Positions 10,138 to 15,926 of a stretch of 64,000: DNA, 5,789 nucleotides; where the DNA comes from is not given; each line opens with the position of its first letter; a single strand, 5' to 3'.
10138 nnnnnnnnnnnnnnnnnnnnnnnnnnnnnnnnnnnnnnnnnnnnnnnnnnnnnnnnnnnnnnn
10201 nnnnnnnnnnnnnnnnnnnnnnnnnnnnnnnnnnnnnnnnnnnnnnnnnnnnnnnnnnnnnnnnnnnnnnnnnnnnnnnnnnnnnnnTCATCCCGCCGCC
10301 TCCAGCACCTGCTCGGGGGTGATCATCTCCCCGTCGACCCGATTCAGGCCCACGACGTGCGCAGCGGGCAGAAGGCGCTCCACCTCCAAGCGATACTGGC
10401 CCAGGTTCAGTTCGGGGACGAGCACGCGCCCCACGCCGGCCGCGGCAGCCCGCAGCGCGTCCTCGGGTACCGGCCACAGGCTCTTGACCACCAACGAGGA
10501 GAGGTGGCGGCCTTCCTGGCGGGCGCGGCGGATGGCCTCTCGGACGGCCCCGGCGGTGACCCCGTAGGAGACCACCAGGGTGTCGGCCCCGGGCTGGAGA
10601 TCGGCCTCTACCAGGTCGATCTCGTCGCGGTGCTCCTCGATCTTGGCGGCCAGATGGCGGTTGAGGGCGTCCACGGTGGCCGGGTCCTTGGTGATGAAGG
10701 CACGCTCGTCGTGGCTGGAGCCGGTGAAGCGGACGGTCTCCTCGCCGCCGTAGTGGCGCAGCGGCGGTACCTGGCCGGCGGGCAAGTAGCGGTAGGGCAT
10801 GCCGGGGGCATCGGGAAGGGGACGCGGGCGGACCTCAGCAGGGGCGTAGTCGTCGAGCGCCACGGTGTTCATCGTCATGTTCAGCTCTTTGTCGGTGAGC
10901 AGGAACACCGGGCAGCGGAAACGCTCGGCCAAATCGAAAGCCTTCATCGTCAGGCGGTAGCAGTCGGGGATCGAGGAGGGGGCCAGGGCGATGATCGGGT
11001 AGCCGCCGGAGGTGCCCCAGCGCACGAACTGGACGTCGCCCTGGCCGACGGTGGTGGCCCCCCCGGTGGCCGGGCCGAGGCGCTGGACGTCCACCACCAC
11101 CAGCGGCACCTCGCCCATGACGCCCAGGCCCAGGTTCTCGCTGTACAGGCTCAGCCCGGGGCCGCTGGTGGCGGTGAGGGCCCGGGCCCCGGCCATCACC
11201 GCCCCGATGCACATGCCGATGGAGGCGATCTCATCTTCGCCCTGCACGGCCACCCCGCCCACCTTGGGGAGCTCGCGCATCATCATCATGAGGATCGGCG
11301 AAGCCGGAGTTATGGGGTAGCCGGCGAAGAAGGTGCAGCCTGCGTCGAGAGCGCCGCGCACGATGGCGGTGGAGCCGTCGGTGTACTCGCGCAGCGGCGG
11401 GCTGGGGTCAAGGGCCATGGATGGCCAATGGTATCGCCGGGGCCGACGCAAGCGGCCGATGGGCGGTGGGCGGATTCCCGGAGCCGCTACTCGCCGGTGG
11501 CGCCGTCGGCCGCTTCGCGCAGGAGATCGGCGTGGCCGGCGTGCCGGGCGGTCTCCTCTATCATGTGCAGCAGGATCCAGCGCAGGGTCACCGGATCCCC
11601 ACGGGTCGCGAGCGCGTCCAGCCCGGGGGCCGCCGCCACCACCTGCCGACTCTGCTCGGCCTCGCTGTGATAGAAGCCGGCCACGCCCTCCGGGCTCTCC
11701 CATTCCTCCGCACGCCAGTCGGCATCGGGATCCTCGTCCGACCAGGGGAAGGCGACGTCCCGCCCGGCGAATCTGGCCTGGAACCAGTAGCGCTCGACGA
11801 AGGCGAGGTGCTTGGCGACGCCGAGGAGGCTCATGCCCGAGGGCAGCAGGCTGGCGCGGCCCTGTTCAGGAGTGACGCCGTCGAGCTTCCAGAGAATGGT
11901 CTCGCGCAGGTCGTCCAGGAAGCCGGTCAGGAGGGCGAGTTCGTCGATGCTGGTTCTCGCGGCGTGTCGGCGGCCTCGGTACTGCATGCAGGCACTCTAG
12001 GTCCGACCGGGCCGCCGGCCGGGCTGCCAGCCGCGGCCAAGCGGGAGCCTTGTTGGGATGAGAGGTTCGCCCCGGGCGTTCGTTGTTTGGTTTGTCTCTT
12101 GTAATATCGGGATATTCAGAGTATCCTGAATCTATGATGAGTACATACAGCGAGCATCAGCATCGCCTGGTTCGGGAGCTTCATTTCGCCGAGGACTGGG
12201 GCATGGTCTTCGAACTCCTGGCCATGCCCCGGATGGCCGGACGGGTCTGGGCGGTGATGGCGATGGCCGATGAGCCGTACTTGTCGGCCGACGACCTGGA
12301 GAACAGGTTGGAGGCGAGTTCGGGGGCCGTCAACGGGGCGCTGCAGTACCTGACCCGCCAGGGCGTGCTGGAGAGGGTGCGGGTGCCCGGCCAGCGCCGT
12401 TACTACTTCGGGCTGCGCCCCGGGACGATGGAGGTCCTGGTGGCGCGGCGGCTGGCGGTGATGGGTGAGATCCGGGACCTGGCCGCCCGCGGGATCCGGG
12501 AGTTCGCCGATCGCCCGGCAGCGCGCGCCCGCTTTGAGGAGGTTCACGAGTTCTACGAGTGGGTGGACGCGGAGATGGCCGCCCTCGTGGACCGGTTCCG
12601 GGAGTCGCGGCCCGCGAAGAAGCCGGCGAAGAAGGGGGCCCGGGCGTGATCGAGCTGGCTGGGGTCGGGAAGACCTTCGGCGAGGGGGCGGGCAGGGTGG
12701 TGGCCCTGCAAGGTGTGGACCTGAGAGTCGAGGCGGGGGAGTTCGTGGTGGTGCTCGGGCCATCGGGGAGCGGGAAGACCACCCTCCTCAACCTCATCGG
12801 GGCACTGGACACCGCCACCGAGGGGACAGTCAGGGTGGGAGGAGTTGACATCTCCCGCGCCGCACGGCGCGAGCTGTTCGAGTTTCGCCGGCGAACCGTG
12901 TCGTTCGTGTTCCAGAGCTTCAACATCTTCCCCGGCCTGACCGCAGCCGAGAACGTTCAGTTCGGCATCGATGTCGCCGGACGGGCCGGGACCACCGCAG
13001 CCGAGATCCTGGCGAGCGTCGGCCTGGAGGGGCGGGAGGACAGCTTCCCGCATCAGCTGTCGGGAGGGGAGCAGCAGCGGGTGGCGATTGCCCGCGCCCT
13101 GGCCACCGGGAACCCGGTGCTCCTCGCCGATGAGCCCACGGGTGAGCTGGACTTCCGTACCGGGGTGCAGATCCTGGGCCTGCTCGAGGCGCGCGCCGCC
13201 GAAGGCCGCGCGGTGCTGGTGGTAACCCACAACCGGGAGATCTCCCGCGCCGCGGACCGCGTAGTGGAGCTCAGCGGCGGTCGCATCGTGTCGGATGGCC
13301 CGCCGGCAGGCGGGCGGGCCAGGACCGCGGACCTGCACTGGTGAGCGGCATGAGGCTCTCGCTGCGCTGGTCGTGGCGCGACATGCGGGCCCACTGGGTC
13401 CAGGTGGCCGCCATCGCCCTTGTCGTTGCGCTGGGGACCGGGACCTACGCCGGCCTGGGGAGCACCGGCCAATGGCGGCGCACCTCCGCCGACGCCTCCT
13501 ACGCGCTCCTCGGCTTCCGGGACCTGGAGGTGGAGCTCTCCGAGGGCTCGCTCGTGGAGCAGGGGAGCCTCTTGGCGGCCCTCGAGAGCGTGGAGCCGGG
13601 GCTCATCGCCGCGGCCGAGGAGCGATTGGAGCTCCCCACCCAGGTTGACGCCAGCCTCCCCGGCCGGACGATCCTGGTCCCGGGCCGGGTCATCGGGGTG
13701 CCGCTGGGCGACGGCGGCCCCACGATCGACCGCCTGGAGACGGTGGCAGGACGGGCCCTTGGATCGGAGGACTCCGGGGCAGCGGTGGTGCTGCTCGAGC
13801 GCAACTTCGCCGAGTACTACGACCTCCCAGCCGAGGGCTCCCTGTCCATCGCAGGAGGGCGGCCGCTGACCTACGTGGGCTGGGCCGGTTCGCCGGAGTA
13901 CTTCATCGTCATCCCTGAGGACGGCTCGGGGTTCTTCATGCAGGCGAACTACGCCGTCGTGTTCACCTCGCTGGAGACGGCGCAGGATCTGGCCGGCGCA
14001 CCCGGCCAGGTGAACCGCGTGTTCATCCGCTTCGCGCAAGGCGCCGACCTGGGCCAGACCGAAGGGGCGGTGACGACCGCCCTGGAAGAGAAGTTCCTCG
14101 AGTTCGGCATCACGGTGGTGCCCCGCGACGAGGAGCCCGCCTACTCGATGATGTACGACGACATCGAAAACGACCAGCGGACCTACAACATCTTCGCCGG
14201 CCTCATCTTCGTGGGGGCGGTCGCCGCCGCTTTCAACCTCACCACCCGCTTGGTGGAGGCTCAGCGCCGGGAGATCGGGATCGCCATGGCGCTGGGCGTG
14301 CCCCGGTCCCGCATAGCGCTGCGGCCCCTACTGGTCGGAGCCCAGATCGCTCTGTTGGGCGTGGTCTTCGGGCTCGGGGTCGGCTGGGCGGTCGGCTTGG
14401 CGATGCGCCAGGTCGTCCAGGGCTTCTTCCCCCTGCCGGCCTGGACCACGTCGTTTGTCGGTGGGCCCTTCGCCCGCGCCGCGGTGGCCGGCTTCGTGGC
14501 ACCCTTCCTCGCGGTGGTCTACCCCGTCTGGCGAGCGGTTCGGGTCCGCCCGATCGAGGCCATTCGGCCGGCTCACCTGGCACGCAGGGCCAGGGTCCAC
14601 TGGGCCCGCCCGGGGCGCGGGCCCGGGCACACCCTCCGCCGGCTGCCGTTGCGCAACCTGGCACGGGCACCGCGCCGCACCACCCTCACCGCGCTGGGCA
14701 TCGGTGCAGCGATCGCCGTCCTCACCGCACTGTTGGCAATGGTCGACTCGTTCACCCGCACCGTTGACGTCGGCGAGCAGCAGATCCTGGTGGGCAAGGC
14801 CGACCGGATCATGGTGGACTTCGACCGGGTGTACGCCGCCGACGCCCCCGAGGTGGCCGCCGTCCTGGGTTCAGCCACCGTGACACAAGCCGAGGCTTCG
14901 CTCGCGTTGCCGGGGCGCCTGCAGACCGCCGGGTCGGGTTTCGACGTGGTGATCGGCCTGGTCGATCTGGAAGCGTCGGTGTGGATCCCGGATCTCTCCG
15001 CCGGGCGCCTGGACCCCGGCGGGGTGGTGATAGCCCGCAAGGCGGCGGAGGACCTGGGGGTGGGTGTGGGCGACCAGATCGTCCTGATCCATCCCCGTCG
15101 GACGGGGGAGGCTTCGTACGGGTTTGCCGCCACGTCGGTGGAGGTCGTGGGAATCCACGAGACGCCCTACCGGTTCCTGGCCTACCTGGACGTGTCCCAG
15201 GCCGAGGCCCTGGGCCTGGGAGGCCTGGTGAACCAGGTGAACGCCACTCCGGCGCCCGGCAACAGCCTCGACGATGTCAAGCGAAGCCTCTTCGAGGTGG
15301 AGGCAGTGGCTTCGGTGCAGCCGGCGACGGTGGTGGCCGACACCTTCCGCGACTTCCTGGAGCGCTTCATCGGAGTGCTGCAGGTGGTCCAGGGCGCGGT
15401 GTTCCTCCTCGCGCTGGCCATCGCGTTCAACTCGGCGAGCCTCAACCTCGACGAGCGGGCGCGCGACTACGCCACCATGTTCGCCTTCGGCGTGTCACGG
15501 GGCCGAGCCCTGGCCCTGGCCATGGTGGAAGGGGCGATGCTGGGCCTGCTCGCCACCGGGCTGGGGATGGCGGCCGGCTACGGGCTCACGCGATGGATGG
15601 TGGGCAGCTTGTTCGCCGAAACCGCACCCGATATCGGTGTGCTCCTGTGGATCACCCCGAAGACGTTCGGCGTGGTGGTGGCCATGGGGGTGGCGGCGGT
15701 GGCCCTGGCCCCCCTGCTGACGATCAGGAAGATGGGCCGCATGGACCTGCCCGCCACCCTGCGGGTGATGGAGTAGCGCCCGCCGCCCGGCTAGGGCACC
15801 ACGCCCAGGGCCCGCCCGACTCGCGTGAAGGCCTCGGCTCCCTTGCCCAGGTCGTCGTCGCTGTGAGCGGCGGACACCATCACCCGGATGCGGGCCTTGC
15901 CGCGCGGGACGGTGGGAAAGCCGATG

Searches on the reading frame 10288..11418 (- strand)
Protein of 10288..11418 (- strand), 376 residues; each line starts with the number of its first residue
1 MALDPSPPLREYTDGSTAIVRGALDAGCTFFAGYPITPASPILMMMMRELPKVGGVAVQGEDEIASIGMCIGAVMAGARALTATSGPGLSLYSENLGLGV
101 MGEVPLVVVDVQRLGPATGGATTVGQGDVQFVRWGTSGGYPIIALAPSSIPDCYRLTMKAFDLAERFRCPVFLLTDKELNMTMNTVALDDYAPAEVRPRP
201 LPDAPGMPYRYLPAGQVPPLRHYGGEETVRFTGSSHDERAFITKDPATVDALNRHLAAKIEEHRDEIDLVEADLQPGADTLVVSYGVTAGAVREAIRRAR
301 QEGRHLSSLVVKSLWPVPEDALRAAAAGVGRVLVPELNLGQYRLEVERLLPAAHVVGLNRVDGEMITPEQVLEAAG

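Call 93: search_protein_families(library=pfam, proteins=[window:10288-11418:-], max_evalue=0.00001)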
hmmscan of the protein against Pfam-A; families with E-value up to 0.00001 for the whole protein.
window:10288-11418:- (376 aa): 2 families
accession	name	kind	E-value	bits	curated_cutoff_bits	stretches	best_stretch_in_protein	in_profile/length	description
PF01855.24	POR_N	-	2.2e-53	181.8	27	1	22-245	2-220/231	Pyruvate flavodoxin/ferredoxin oxidoreductase, thiamine diP-bdg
PF17147.9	PFOR_II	-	2.8e-14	53.8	27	1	278-371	1-102/102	Pyruvate:ferredoxin oxidoreductase core domain II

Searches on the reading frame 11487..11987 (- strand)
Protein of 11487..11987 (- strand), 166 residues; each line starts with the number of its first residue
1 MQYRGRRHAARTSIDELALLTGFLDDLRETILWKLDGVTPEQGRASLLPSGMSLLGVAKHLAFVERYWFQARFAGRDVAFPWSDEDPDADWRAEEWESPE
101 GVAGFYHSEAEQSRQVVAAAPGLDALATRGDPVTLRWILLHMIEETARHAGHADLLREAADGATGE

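Call 93: search_protein_families(library=pfam, proteins=[window:11487-11987:-], max_evalue=0.00001)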
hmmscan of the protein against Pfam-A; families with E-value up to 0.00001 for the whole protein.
window:11487-11987:- (166 aa): 2 families
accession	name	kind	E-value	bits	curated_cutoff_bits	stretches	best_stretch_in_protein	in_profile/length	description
PF04978.18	MST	-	9.1e-47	159.7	27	1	20-162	2-149/149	Mycothiol-S-transferase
PF12867.12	DinB_2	-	7.3e-09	36.6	24.8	1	25-152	3-127/128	DinB superfamily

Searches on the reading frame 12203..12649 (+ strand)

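Call 94: search_protein_families(library=pfam, proteins=[window:12203-12649:+], max_evalue=0.00001)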
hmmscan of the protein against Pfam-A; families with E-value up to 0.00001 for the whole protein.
window:12203-12649:+ (148 aa): 1 family
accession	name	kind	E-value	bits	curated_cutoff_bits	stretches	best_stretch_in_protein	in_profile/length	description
PF12802.13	MarR_2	-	6.7e-08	33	27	1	17-66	10-60/61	MarR family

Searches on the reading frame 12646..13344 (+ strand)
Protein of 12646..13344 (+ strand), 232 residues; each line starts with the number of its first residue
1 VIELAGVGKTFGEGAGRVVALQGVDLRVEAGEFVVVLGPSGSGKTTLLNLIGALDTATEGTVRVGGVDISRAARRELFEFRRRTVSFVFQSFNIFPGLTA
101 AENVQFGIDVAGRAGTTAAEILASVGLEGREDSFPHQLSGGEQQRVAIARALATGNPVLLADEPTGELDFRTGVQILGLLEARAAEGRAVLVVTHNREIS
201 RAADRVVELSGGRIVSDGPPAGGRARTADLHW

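Call 94: search_protein_families(library=pfam, proteins=[window:12646-13344:+], max_evalue=0.00001)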
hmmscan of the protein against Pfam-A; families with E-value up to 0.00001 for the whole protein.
window:12646-13344:+ (232 aa): 3 families
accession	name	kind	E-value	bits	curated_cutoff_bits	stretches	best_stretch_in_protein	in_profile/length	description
PF00005.33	ABC_tran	-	1.4e-34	120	25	1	21-165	1-136/137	ABC transporter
PF02463.25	SMC_N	-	2.4e-07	30.9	40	0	32-209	25-211/220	RecF/RecN/SMC N terminal domain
PF13304.12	AAA_21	-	2.5e-06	28.2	27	0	33-55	1-23/304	AAA domain, putative AbiEii toxin, Type IV TA system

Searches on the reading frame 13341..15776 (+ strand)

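Call 94: search_protein_families(library=pfam, proteins=[window:13341-15776:+], max_evalue=0.00001)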
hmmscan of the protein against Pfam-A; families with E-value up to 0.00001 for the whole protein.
window:13341-15776:+ (811 aa): 2 families
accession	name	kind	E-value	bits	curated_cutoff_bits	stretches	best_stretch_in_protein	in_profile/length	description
PF02687.27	FtsX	-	6e-22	78.4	25.5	2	283-402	1-118/120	FtsX-like permease C-terminal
PF12704.14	MacB_PCD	-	5.6e-12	46.8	27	1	447-649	1-203/207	MacB-like periplasmic core domain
